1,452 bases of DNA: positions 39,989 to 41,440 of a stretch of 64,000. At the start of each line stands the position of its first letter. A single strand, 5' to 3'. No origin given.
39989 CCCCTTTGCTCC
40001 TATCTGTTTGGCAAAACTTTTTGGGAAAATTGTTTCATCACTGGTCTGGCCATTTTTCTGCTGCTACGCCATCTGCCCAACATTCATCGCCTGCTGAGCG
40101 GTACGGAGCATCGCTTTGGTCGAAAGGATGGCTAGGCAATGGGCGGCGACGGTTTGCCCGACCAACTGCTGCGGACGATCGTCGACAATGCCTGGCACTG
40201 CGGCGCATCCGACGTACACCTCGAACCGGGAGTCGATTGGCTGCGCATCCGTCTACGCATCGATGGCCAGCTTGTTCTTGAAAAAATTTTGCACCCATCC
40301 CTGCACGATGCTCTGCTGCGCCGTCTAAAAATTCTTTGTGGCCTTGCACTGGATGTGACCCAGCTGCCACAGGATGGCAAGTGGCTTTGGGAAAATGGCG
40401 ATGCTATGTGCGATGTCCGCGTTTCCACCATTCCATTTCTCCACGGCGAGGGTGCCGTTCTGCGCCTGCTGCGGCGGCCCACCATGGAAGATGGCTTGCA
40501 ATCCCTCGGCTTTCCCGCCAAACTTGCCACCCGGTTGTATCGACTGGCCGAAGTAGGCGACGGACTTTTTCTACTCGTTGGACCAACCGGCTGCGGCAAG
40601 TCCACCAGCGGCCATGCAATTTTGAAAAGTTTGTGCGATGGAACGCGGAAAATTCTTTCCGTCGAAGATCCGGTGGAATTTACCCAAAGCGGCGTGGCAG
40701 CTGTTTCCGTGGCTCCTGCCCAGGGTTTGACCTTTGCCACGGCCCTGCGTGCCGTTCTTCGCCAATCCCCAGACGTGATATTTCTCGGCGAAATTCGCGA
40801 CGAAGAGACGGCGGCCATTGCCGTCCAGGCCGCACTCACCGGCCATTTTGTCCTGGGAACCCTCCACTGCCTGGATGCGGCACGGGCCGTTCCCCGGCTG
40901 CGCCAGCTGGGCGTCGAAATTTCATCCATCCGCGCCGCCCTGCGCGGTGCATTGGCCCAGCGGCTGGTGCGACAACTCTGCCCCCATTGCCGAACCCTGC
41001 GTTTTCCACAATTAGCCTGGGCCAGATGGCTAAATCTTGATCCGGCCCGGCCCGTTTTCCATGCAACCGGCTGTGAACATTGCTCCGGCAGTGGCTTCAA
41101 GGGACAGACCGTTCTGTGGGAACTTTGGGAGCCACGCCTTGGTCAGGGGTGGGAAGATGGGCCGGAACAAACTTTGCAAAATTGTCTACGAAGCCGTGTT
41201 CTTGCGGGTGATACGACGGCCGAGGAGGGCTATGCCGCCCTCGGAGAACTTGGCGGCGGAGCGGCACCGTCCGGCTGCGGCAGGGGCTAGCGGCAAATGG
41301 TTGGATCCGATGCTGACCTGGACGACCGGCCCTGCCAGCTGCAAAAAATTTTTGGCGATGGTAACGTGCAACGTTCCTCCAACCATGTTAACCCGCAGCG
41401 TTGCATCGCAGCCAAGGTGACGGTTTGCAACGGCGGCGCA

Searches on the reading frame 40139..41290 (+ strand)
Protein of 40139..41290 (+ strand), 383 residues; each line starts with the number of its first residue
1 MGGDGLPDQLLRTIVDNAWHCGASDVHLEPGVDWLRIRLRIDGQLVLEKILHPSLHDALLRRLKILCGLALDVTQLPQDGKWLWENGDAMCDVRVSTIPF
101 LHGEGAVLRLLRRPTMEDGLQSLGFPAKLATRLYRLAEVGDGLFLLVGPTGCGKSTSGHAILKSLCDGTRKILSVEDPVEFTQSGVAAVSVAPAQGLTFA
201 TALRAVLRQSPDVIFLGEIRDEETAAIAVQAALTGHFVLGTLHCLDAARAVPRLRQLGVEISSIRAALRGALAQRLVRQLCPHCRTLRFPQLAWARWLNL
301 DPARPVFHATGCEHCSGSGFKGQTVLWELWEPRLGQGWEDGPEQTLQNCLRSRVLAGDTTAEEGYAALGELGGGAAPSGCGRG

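Call 59: search_protein_families(library=pfam, proteins=[window:40139-41290:+], max_evalue=0.00001)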
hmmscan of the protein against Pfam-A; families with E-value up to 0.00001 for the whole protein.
window:40139-41290:+ (383 aa): 1 family
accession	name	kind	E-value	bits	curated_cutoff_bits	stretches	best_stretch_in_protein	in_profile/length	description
PF00437.27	T2SSE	-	1.1e-86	291.3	24.9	1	9-330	10-320/370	Type II/IV secretion system protein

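Call 70: search_protein_families(library=ncbifam, proteins=[window:40139-41290:+], max_evalue=0.001)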
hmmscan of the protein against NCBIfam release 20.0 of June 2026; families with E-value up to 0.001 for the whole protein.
window:40139-41290:+ (383 aa): 18 families
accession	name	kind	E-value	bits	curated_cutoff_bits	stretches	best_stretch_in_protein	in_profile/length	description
TIGR02533.1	type_II_gspE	equivalog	1.8e-95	320.4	630.25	1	10-329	112-432/486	type II secretion system ATPase GspE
NF007755.0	PRK10436.1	equivalog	7.7e-85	285.3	617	1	9-330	87-406/465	type II secretion system protein GspE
TIGR02538.1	type_IV_pilB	equivalog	3.7e-82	276.8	675.65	1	11-329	185-508/564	type IV-A pilus assembly ATPase PilB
NF053534.1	T4PilAsmATPsTfpB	equivalog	2.4e-76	257.4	850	1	14-329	208-528/584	type IV pilus assembly ATPase TfpB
NF041000.1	ATPase_ComGA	equivalog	9.6e-60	201.8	300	1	13-278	2-266/267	competence type IV pilus ATPase ComGA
TIGR01420.1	pilT_fam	subfamily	1.1e-38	133.4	319.1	1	11-277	2-260/343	PilT/PilU family type 4a pilus ATPase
TIGR02525.1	plasmid_TraJ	equivalog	4e-23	82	368.3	1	139-257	147-272/372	plasmid transfer ATPase TraJ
TIGR02524.1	dot_icm_DotB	equivalog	8.4e-19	68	463.3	1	140-254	133-256/358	Dot/Icm type IV secretion system ATPase DotB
NF058587.1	archaellum_moto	equivalog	5.2e-14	51.9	550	1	127-257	262-396/527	archaellum flagellar ATPase motor FlaI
TIGR02782.1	TrbB_P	equivalog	5.4e-12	45.6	304.55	1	145-263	140-261/303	P-type conjugative transfer ATPase TrbB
TIGR02788.1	VirB11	equivalog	4.9e-11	42.2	249.95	1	145-277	148-284/308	P-type DNA transfer ATPase VirB11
NF010407.0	PRK13833.1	subfamily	2e-10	40.6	499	1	145-263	148-268/323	conjugal transfer protein TrbB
TIGR03819.1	heli_sec_ATPase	hypoth_equivalog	9.8e-10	38.1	373.15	1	59-273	99-316/340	TadA family conjugal transfer-associated ATPase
NF010469.0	PRK13894.1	subfamily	1.2e-08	34.7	508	1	145-257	153-267/320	conjugal transfer ATPase TrbB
NF053672.1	bindosome_BasE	exception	3.2e-08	32.7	1000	1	130-262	260-397/512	bindosome assembly system ATPase subunit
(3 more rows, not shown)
